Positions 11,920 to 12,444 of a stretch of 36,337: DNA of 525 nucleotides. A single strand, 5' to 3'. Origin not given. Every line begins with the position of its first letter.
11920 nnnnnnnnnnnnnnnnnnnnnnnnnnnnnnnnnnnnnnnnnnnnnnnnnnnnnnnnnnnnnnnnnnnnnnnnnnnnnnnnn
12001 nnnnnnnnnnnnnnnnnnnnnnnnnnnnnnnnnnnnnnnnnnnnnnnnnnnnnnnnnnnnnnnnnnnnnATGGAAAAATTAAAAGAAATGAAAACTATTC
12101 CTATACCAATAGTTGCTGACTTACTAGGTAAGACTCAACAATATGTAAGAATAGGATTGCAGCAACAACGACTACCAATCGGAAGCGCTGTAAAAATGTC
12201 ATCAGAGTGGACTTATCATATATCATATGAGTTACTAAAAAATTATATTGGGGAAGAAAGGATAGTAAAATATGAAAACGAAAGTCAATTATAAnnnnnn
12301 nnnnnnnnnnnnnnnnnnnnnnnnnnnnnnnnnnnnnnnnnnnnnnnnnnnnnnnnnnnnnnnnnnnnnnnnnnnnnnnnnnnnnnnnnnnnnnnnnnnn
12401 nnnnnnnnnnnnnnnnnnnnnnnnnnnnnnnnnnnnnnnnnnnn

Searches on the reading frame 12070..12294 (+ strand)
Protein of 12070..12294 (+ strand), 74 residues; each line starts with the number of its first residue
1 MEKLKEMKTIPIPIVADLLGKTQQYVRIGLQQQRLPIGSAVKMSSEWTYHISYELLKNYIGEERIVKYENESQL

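Call 31: search_protein_families(library=pfam, proteins=[window:12070-12294:+], max_evalue=0.1)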
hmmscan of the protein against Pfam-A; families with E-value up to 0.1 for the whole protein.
window:12070-12294:+ (74 aa): 0 families

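Call 32: search_protein_families(library=phrogs, proteins=[window:12070-12294:+], max_evalue=0.01)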
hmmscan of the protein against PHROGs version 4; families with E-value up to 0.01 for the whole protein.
window:12070-12294:+ (74 aa): 1 family
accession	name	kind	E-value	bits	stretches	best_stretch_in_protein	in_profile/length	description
phrog_6058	-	unknown function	5.4e-20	72.3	1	6-72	21-89/113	-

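Call 37: find_homologous_proteins(query=window:12070-12294:+)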
Query window:12070-12294:+ (74 aa): 138 proteins with E <= 0.001 among 138 candidates; the best 120 are listed.
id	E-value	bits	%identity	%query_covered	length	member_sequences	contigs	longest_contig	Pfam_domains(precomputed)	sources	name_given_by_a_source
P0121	2.8e-38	146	95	100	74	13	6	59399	-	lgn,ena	-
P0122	1.0e-35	138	92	100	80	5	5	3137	-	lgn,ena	-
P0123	5.1e-35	136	88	100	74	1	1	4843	-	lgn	-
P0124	5.8e-35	136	90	97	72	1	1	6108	-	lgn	-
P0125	8.2e-35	135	89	97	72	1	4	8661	-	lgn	-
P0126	7.9e-34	132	86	97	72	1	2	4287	-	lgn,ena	-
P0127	2.7e-33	130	86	97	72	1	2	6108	-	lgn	-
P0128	3.7e-33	130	85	97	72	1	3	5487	-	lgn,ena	-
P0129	1.5e-32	128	85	96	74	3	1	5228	-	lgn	-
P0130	9.8e-32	125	81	97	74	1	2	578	-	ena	-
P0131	2.2e-31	124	84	93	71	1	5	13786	-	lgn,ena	-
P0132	2.4e-31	124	80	100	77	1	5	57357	-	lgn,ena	-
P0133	2.9e-31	124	84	93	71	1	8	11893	-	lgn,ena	-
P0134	3.3e-31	124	80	100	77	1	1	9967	-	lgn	-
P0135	8.5e-31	123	78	100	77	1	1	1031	-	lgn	-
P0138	3.1e-30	121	85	91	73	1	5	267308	-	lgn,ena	-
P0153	9.8e-29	116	81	93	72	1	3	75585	-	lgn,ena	-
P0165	1.7e-27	112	78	93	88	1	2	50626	-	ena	-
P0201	7.0e-25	104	74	93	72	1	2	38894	-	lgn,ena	-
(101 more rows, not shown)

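Call 40: search_solved_structures(query=A3, max_evalue=10, show_alignments=2)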
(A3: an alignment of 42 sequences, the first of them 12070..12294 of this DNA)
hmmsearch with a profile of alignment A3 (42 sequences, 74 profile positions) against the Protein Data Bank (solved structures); distinct sequences matched with E-value up to 10: 2.
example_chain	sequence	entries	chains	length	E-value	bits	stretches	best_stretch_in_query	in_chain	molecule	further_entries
2jpp_A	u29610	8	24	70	0.77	12.8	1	6-31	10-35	Translational repressor | Carbon storage regulator homolog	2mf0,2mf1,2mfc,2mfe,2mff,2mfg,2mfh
7w5z_J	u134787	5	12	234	0.97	12.5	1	50-72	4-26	Cytochrome c oxidase subunit TT10 | COXTT10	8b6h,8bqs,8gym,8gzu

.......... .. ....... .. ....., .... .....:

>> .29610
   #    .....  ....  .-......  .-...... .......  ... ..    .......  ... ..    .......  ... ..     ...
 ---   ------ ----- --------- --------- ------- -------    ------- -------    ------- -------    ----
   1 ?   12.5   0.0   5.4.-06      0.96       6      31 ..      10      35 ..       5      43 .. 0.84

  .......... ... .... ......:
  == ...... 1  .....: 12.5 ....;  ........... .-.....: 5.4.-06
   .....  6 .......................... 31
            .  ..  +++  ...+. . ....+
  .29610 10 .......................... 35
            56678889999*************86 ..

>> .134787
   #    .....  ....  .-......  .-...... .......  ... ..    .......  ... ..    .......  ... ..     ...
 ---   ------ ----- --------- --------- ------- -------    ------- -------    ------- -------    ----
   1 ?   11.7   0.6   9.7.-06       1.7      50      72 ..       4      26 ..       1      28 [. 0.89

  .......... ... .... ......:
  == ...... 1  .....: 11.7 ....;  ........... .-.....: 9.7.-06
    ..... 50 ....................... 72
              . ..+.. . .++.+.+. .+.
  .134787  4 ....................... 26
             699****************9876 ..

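Call 41: search_protein_families(library=pfam, alignment_id=A3, max_evalue=1)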
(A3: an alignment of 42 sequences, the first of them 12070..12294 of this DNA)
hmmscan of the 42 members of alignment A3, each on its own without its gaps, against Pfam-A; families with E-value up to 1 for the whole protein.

A. member 1, window:12070-12294:+ (74 aa): 1 family
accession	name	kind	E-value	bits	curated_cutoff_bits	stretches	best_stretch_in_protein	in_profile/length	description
PF20306.3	Sp-DndD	-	0.23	12.1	27.2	1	49-72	13-36/51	Small protein found in certain Dnd DNA modification systems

B. families by the number of members that match (of 42 scanned): 10 families
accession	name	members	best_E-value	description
PF11372.14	DUF3173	10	0.036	Domain of unknown function (DUF3173)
PF12728.13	HTH_17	9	0.098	Helix-turn-helix domain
PF20306.3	Sp-DndD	8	0.00053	Small protein found in certain Dnd DNA modification systems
PF13384.12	HTH_23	7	0.19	Homeodomain-like domain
PF20764.2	DUF6837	5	0.12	Domain of unknown function (DUF6837)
PF00376.29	MerR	3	0.12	MerR family regulatory protein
PF25015.1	RBD_AKAP-17A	2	0.021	AKAP-17A-like, RNA-binding domain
PF08586.15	Rsc14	2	0.059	RSC complex, Rsc14/Ldb7 subunit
PF15932.10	DUF4748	2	0.16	Domain of unknown function (DUF4748)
PF23363.1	DUF7089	1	0.27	Family of unknown function (DUF7089)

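Call 46: predict_structure(alignment_id=A3)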
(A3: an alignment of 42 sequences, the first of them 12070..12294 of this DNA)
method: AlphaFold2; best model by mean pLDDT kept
length: 74 residues; sequences in the alignment: 42
mean_pLDDT: 93.1   pTM: 0.78
mean pLDDT of the five models: 93.1, 92.3, 77.1, 75.4, 73.2
residues with pLDDT >= 90: 64; 70-90: 8; 50-70: 2; < 50: 0
segments of 3 or more residues with pLDDT < 50: none
pLDDT, mean of each block of 10 residues (from residue 1): 88 96 97 95 91 96 94 74
secondary structure, 60 per line:
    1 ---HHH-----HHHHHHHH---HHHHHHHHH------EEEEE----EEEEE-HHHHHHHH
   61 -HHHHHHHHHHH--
elements in order: H12-19 H23-31 E38-42 E47-51 H53-60 H62-72

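Call 49: fold_search(model_id=the predicted structure, library=pdb)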
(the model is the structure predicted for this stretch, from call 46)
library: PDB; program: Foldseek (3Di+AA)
matches with E <= 10: 600; with E <= 0.001: 0
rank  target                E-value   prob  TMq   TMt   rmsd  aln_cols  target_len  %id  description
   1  6hsm_G                8.3e-02  0.66  0.35  0.19   6.2        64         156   14  Structure of partially reduced RsrR in space group P2(1)2(1)2(1) (released 2019-01-30)
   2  4j2n_A                1.6e-01  0.94  0.48  0.61   2.8        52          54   17  Crystal Structure of mycobacteriophage Pukovnik Xis (released 2013-10-23)
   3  1r23_B                1.7e-01  0.63  0.36  0.29   6.9        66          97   15  Crystal structure of the cyanobacterial metallothionein repressor SmtB in the Zn1-form (one Zn(II) per dimer) (released 2004-05-18)
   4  6hse_C                1.7e-01  0.54  0.36  0.19   5.9        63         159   14  Structure of dithionite-reduced RsrR in spacegroup P2(1) (released 2019-01-30)
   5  1r22_B                1.8e-01  0.54  0.36  0.29   6.6        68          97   16  Crystal structure of the cyanobacterial metallothionein repressor SmtB (C14S/C61S/C121S mutant) in the Zn2alpha5-form (released 2004-05-18)
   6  1r1t_B                1.9e-01  0.54  0.36  0.28   6.5        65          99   15  Crystal structure of the cyanobacterial metallothionein repressor SmtB in the apo-form (released 2004-05-18)
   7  1r23_A                2.1e-01  0.51  0.33  0.25   6.8        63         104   16  Crystal structure of the cyanobacterial metallothionein repressor SmtB in the Zn1-form (one Zn(II) per dimer) (released 2004-05-18)
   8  1smt_A                2.2e-01  0.47  0.33  0.26   6.5        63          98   16  SMTB REPRESSOR FROM SYNECHOCOCCUS PCC7942 (released 1997-12-03)
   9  6hsm_B                2.2e-01  0.47  0.35  0.19   6.0        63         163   14  Structure of partially reduced RsrR in space group P2(1)2(1)2(1) (released 2019-01-30)
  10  6uvu_B                2.4e-01  0.54  0.41  0.31   5.8        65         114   20  Crystal structure of the AntR antimony-specific transcriptional repressor (released 2020-11-04)
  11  6y45_B                2.4e-01  0.47  0.36  0.19   6.1        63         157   14  Crystal Structure of the H33A variant of RsrR (released 2020-03-04)
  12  6y45_A                2.4e-01  0.47  0.36  0.19   6.1        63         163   14  Crystal Structure of the H33A variant of RsrR (released 2020-03-04)
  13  1r1u_D                2.4e-01  0.41  0.38  0.32   6.3        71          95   14  Crystal structure of the metal-sensing transcriptional repressor CzrA from Staphylococcus aureus in the apo-form (released 2004-05-18)
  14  6hsd_C                2.5e-01  0.44  0.35  0.19   5.9        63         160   14  Crystal structure of the oxidized form of the transcription regulator RsrR (released 2019-01-30)
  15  6uvu_A                2.9e-01  0.47  0.42  0.32   5.8        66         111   20  Crystal structure of the AntR antimony-specific transcriptional repressor (released 2020-11-04)
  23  6hsm_A                4.0e-01  0.38  0.36  0.19   5.9        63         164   14  Structure of partially reduced RsrR in space group P2(1)2(1)2(1) (released 2019-01-30)
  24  6hse_A                4.0e-01  0.35  0.36  0.19   5.9        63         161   14  Structure of dithionite-reduced RsrR in spacegroup P2(1) (released 2019-01-30)
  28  4j2n_C                4.8e-01  0.77  0.47  0.59   2.9        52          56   17  Crystal Structure of mycobacteriophage Pukovnik Xis (released 2013-10-23)
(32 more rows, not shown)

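Call 50: fold_search(model_id=the predicted structure, library=viral)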
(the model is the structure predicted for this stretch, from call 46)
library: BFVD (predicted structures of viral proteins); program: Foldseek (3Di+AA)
matches with E <= 10: 860; with E <= 0.001: 3
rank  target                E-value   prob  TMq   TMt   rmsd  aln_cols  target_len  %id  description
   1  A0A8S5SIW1            5.4e-05  1.00  0.70  0.55   7.2        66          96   36  Pyocin activator protein PrtN [Siphoviridae sp. ctvhu9]
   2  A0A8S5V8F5            1.3e-04  1.00  0.74  0.43   9.4        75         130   29  Uncharacterized protein [Myoviridae sp. ctDzM5]
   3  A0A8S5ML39            3.2e-04  1.00  0.71  0.56   8.0        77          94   23  Pyocin activator protein PrtN [Caudovirales sp. ct1Jx6]
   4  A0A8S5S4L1            1.5e-03  1.00  0.68  0.55   8.4        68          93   22  Regulatory phage protein cox [Siphoviridae sp. ctxYv12]
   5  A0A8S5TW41            5.3e-03  1.00  0.66  0.34   6.2        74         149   19  Type-2 restriction enzyme [Siphoviridae sp. ctCNm48]
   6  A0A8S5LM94            5.6e-03  1.00  0.69  0.73   1.3        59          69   19  Regulatory phage protein cox [Siphoviridae sp. ct5d86]
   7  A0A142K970            2.5e-02  0.99  0.53  0.57   2.8        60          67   23  Excise [Gordonia phage Yvonnetastic]
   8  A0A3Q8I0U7            3.8e-02  1.00  0.64  0.36   2.7        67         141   24  (no name in the UniProt tables at hand)
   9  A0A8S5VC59            3.8e-02  0.90  0.39  0.45   4.6        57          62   23  Helix-turn-helix domain protein [Siphoviridae sp. ctyg07]
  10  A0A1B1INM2            5.2e-02  0.98  0.56  0.51   5.0        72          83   19  (no name in the UniProt tables at hand)
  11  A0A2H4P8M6            6.4e-02  0.99  0.50  0.51   3.0        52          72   19  Excise [Corynebacterium phage Darwin]
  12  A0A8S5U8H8            6.4e-02  0.96  0.50  0.57   4.7        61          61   23  Helix-turn-helix domain protein [Siphoviridae sp. ct9j27]
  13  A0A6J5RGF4            7.3e-02  0.91  0.49  0.36   6.5        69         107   12  MerR-type HTH domain containing protein [uncultured Caudovirales phage]
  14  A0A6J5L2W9            7.7e-02  0.20  0.24  0.18  11.2        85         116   14  Recombinase NinB [uncultured Caudovirales phage]
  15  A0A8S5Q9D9            8.3e-02  0.93  0.52  0.47   7.7        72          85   18  Helix-turn-helix domain protein [Siphoviridae sp. ctjOC2]
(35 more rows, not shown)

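Call 66: find_encoding_contigs(protein=P0201, flank=10000, max_places=2)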
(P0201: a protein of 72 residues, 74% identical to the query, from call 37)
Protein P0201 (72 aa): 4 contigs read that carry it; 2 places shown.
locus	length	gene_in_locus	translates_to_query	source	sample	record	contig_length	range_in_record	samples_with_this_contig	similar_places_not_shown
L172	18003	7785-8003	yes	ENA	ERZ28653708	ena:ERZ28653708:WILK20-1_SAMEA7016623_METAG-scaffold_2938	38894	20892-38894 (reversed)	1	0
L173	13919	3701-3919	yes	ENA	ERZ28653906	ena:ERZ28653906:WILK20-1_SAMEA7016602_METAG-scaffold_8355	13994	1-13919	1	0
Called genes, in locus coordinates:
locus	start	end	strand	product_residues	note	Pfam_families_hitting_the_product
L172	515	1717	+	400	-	PF00078:RVT_1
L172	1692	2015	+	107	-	-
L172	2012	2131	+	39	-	-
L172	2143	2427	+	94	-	-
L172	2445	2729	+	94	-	-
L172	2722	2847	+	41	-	-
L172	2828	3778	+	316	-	-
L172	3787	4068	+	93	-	-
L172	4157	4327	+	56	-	-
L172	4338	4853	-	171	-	-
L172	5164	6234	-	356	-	PF00589:Phage_integrase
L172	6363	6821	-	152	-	PF14472:DUF4429, PF09851:SHOCT (weak)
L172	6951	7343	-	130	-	PF01381:HTH_3, PF12844:HTH_19 (weak), PF13560:HTH_31 (weak)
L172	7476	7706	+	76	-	PF01381:HTH_3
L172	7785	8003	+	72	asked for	-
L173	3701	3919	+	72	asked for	-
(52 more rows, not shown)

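Call 67: find_encoding_contigs(protein=P0153, flank=10000, max_places=2)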
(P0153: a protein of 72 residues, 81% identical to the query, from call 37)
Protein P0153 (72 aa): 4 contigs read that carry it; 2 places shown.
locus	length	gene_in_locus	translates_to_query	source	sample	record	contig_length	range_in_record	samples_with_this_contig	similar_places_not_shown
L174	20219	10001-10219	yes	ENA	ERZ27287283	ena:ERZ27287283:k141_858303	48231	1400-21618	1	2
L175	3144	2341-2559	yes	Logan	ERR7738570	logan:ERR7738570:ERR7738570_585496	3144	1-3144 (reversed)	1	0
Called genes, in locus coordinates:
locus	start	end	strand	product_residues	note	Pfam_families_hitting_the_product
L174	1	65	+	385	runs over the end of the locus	PF01520:Amidase_3, PF04225:LysM_OapA (faint), PF23577:LysM_RLK (faint), PF00570:HRDC (faint), PF01476:LysM, PF01476:LysM, PF23473:LysM3_LYK4_5 (weak), PF01476:LysM, +5 more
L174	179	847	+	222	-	PF02698:DUF218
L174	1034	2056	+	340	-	PF02547:Queuosine_synth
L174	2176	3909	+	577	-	PF01807:Zn_ribbon_DnaG, PF08275:DNAG_N, PF01751:Toprim, PF13155:Toprim_2, PF13362:Toprim_3 (weak), PF13662:Toprim_4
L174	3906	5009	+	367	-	PF03979:Sigma70_r1_1, PF00140:Sigma70_r1_2, PF04542:Sigma70_r2, PF04539:Sigma70_r3, PF04545:Sigma70_r4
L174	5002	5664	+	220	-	PF02475:TRM5-TYW2_MTfase (weak), PF05175:MTS, PF06325:PrmA (weak), PF12847:Methyltransf_18, PF04816:TrmK, PF13649:Methyltransf_25 (weak), PF13847:Methyltransf_31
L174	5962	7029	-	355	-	PF00589:Phage_integrase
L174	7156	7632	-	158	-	PF14472:DUF4429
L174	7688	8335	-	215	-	PF00072:Response_reg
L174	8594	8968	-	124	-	PF12844:HTH_19, PF13443:HTH_26, PF13560:HTH_31 (weak), PF01381:HTH_3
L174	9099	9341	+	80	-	PF13560:HTH_31, PF12844:HTH_19 (weak), PF01381:HTH_3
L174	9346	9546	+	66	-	PF01381:HTH_3 (weak)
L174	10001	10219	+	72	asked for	-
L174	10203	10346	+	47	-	-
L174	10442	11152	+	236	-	-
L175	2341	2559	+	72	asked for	-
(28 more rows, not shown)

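Call 68: find_encoding_contigs(protein=P0165, flank=10000, max_places=2)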
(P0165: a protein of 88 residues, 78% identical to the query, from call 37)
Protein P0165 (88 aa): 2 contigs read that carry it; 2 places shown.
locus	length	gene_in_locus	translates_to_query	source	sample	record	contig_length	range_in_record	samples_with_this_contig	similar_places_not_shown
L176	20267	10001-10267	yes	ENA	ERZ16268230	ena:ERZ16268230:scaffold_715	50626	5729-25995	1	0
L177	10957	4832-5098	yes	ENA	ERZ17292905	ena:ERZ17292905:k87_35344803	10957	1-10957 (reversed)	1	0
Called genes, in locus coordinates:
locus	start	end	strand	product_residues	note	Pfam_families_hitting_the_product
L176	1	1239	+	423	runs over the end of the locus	PF00919:UPF0004, PF04055:Radical_SAM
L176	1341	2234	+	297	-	PF00483:NTP_transferase, PF12804:NTP_transf_3 (weak)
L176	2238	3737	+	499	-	-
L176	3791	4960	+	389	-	-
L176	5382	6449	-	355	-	PF00589:Phage_integrase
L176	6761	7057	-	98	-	PF07927:HicA_toxin (weak)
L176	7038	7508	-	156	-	-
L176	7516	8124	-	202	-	-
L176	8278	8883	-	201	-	PF13240:Zn_Ribbon_1 (weak), PF13248:Zn_ribbon_3 (weak), PF14472:DUF4429 (weak), PF09851:SHOCT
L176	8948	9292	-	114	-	PF01381:HTH_3, PF12844:HTH_19, PF13443:HTH_26 (weak), PF13560:HTH_31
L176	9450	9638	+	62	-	PF04545:Sigma70_r4 (faint), PF12844:HTH_19, PF13413:HTH_25 (weak), PF13560:HTH_31, PF01381:HTH_3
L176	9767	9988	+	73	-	-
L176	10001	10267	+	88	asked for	-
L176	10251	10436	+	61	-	-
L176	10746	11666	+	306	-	PF07261:DnaB_2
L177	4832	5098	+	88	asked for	-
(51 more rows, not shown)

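Call 69: find_encoding_contigs(protein=P0138, flank=10000, max_places=2)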
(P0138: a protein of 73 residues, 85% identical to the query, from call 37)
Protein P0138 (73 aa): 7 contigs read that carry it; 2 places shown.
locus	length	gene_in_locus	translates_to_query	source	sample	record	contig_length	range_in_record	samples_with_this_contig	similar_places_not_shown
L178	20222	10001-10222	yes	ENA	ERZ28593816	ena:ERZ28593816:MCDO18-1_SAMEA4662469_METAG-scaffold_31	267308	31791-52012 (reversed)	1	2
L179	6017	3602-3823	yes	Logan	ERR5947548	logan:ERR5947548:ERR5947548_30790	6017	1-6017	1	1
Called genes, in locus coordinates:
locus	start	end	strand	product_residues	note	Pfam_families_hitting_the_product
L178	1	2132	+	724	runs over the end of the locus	PF01138:RNase_PH, PF03725:RNase_PH_C, PF03726:PNPase, PF01138:RNase_PH, PF00575:S1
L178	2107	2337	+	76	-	PF07866:DUF1653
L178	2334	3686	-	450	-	PF00580:UvrD-helicase, PF13245:AAA_19, PF01443:Viral_helicase1 (faint), PF13361:UvrD_C, PF13538:UvrD_C_2 (faint)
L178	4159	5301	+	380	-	PF01168:Ala_racemase_N, PF00842:Ala_racemase_C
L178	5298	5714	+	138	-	PF00293:NUDIX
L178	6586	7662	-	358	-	PF00589:Phage_integrase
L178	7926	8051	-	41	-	-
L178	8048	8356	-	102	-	PF06114:Peptidase_M78 (weak)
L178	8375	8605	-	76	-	-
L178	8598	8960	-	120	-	PF12844:HTH_19, PF13560:HTH_31, PF01381:HTH_3, PF13443:HTH_26 (weak)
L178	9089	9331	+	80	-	PF01381:HTH_3 (weak)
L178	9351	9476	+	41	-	-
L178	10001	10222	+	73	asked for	-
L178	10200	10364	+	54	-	-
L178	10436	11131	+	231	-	-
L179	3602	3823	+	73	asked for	-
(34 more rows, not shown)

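Call 85: search_dna_similar(query=window:12070-12291:+, collection=phages, mode=protein, max_evalue=0.001, max_rows=40)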
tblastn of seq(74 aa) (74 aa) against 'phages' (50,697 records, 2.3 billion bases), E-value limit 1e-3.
Records with a match: 6; places in all: 6; records where one place covers at least 80% of the query: 0.
Best place of each record, by identity: 60-80% 4; <60% 2.
By first word of the organism name: Butyrivibrio 4; Bacteriophage 2.
By host as written in the record: Butyrivibrio fibrisolvens DSM 3071 3; - 2; Butyrivibrio sp. 1.
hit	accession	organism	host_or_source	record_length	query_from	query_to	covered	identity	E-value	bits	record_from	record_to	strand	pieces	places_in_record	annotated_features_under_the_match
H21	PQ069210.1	Butyrivibrio phage Closwp03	Butyrivibrio sp.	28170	15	60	62%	65.2%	9e-12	64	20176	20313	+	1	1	hypothetical protein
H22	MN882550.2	Butyrivibrio phage Arawn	Butyrivibrio fibrisolvens DSM 3071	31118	15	60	62%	65.2%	9e-12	64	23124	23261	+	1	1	hypothetical protein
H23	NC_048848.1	Butyrivibrio phage Arawn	Butyrivibrio fibrisolvens DSM 3071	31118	15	60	62%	65.2%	9e-12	64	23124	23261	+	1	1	hypothetical protein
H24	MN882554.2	Butyrivibrio phage Idris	Butyrivibrio fibrisolvens DSM 3071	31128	15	60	62%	65.2%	9e-12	64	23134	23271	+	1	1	putative Xis protein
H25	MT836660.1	Bacteriophage sp.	human fecal samples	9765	15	63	66%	53.1%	1e-10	60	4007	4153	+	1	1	record has no annotation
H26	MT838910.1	Bacteriophage sp.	human fecal samples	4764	8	52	61%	44.7%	6e-4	41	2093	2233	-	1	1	record has no annotation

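Call 87: get_annotated_region(hit=H24, flank=4500)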
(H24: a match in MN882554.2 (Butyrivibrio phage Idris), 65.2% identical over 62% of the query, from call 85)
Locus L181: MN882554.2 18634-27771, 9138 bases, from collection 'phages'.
description: Butyrivibrio phage Idris, complete genome.
organism: Butyrivibrio phage Idris (NCBI taxid 2696360)
taxonomy: Viruses; Duplodnaviria; Heunggongvirae; Uroviricota; Caudoviricetes; Arawnvirus; Arawnvirus arawn
host: Butyrivibrio fibrisolvens DSM 3071; source: -; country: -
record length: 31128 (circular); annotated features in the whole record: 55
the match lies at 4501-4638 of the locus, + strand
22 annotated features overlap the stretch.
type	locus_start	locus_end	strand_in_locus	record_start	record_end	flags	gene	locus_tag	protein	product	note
CDS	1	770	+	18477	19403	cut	-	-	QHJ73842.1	putative endolysin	Similar to putative N-acetylmuramoyl-L-alanine amidase in Clostridium phage c-st (12336.Q332B8_CBCP, VOG4772, ...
CDS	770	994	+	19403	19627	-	-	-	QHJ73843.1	hypothetical protein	Hypothetical coding region with unknown function. ORF predicted by GeneMarkS-2, Glimmer3, Phanotate-v1.1.2, ...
regulatory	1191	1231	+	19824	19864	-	-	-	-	terminator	Predicted by FindTerm v2.8.1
CDS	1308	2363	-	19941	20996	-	-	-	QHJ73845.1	hypothetical protein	Hypothetical coding region with unknown function. ORF predicted by GeneMarkS-2, Glimmer3, Phanotate-v1.1.2, ...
regulatory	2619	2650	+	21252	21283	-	-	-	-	terminator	Predicted by FindTerm v2.8.1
CDS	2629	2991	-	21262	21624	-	-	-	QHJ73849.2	hypothetical protein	Hypothetical coding region with unknown function. ORF predicted by GeneMarkS-2, Glimmer3, Prodigal-v2.6.29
regulatory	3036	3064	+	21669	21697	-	-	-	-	promoter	promoter predicted by PhagePromoter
regulatory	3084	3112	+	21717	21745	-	-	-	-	promoter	promoter predicted by PhagePromoter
CDS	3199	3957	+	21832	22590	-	-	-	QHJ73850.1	hypothetical protein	Hypothetical coding region with unknown function. ORF predicted by GeneMarkS-2, Glimmer3, Phanotate-v1.1.2, ...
CDS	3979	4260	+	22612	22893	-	-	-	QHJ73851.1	hypothetical protein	Hypothetical coding region with unknown function. ORF predicted by GeneMarkS-2, Glimmer3, Phanotate-v1.1.2, ...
CDS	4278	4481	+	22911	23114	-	-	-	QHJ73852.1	hypothetical protein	Hypothetical coding region with unknown function. ORF predicted by GeneMarkS-2, Glimmer3, Phanotate-v1.1.2, ...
CDS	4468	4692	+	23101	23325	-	-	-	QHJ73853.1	putative Xis protein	Pfam Helix-turn-helix domain (PF12728.7), TIGRfam DNA binding domain in the excisionase family (TIGR01764). ORF ...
CDS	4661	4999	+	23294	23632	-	-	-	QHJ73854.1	hypothetical protein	Hypothetical coding region with unknown function. ORF predicted by GeneMarkS-2, Glimmer3, Phanotate-v1.1.2, ...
CDS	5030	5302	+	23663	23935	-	-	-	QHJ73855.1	hypothetical protein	Hypothetical coding region with unknown function. ORF predicted by GeneMarkS-2, Glimmer3, Phanotate-v1.1.2, ...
CDS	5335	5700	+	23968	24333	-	-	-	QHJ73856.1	hypothetical protein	Hypothetical coding region with unknown function. ORF predicted by GeneMarkS-2, Phanotate-v1.1.2, Prodigal-v2.6.38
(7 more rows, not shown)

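Call 89: search_protein_families(library=ncbifam, alignment_id=A3, max_evalue=1)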
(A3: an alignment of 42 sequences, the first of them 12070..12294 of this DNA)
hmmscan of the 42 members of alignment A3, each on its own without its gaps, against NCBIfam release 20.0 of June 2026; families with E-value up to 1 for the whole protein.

A. member 1, window:12070-12294:+ (74 aa): 2 families
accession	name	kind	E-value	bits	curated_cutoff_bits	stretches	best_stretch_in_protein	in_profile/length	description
NF047604.1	LIC14007_fam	equivalog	0.0044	17.2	140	1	22-67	22-67/110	LIC14007 family protein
NF047562.1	LIC_14007_fam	domain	0.013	15.5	130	1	22-67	22-67/113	LIC_14007 family protein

B. families by the number of members that match (of 42 scanned): 13 families
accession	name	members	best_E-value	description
NF047604.1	LIC14007_fam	40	0.0044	LIC14007 family protein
NF047562.1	LIC_14007_fam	32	0.0071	LIC_14007 family protein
NF041800.1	Hsp20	9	0.0079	archaeal heat shock protein Hsp20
NF041089.1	alpha_gluc_AglA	2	0.063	alpha-glucosidase AglA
NF050135.1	DNAbindNdsB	1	0.026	DNA-binding protein NsdB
NF009632.0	PRK13149.2-3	1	0.039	H/ACA RNA-protein complex component Gar1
TIGR02937.1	sigma70-ECF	1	0.1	sigma-70 family RNA polymerase sigma factor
NF040805.1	blaOXA-732_like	1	0.11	OXA-732 family class D beta-lactamase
NF003458.0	PRK05070.1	1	0.12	DNA mismatch repair endonuclease MutH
TIGR03879.1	near_KaiC_dom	1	0.12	probable regulatory domain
NF052385.1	Lys_5_6_beta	1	0.14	lysine 5,6-aminomutase subunit beta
NF011081.0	PRK14508.1-4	1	0.14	4-alpha-glucanotransferase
NF058625.1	sigma_PG0214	1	0.16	GFO_1088 family ECF-type sigma factor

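Call 101: find_homologous_proteins(query=A3, max_evalue=0.001)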
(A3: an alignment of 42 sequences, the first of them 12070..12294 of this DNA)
Query A3 (42 sequences) (74 aa, profile of the alignment): 2607 proteins with E <= 0.001 among 8000 candidates; the best 120 are listed.
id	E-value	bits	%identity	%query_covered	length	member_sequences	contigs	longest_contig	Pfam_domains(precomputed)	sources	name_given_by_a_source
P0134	5.7e-39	150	80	100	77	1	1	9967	-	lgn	-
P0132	1.4e-38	148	80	100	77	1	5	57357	-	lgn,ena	-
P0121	2.4e-38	147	95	100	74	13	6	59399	-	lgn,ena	-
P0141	2.7e-38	147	81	93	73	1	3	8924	-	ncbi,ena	-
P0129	4.1e-38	147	85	96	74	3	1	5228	-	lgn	-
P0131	5.0e-38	147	84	93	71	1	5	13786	-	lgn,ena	-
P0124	5.2e-38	146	90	97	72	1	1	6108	-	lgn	-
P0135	5.4e-38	146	78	100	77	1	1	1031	-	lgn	-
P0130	5.5e-38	146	81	97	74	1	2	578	-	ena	-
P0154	6.5e-38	146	78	93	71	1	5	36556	-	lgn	-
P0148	6.6e-38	146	80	93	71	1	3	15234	-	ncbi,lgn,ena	-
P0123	6.7e-38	146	88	100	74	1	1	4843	-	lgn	-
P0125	7.8e-38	146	89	97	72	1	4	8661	-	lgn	-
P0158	8.2e-38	146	78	93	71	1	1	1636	-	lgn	-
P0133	8.8e-38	146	84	93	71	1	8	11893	-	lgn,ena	-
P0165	5.0e-37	143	78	93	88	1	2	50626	-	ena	-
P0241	5.8e-37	143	75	96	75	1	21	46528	-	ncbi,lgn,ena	-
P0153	9.9e-37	142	81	93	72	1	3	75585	-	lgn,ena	-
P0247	3.2e-36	141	70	91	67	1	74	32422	-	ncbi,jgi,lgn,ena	-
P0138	3.6e-36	141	85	91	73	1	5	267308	-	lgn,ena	-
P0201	4.6e-35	137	74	93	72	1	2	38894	-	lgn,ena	-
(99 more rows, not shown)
